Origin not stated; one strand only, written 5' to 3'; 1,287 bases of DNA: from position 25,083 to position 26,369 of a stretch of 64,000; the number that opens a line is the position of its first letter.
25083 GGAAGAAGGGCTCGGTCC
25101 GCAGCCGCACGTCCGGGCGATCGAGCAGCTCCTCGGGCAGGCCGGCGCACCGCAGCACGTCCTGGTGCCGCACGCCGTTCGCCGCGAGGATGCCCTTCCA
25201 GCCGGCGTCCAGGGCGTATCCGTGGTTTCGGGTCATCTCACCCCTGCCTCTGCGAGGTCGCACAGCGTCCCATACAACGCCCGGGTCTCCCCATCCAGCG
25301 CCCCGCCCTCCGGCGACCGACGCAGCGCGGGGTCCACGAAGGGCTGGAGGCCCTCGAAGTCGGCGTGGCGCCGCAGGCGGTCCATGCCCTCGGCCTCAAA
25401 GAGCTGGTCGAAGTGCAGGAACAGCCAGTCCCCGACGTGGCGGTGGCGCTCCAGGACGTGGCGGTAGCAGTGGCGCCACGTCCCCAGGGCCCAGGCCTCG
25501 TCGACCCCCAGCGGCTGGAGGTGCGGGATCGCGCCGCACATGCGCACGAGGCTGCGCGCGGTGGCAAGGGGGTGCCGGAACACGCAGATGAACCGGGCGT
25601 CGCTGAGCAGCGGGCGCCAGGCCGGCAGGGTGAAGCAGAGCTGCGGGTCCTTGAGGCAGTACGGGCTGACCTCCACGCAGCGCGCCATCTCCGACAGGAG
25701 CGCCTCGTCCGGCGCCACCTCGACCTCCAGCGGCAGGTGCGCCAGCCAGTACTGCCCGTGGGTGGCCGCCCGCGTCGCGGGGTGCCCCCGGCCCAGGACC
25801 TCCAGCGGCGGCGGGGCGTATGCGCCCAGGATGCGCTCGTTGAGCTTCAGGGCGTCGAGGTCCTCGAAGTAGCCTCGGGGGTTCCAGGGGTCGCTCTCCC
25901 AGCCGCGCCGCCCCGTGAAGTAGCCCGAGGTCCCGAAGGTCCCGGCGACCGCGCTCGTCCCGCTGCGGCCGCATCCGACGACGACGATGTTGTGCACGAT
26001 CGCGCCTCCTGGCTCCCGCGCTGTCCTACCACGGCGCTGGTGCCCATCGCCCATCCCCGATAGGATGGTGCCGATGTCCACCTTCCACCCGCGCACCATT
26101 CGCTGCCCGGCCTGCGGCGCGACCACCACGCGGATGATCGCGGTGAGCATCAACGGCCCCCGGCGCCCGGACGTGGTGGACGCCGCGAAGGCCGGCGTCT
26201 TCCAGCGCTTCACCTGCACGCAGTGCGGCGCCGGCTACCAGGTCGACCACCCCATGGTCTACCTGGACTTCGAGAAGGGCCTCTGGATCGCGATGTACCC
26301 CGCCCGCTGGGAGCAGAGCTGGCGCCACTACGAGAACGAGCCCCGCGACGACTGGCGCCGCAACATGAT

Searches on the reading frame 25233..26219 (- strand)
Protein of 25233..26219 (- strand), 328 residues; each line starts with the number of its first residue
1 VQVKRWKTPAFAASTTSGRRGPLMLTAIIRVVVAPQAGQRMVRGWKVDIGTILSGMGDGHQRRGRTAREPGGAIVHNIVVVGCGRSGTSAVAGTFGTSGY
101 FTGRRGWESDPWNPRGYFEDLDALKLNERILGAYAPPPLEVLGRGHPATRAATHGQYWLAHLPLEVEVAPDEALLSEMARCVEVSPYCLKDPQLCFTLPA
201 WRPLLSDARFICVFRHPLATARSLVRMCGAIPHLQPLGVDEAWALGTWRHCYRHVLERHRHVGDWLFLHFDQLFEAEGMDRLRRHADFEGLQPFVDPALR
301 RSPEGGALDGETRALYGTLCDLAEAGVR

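Call 14: search_protein_families(library=pfam, proteins=[window:25233-26219:-], max_evalue=0.001)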
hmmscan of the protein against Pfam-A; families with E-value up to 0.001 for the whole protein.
window:25233-26219:- (328 aa): 1 family
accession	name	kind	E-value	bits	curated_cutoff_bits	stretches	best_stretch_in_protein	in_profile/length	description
PF13469.12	Sulfotransfer_3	-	7.9e-09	36.5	27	1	78-274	2-196/216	Sulfotransferase family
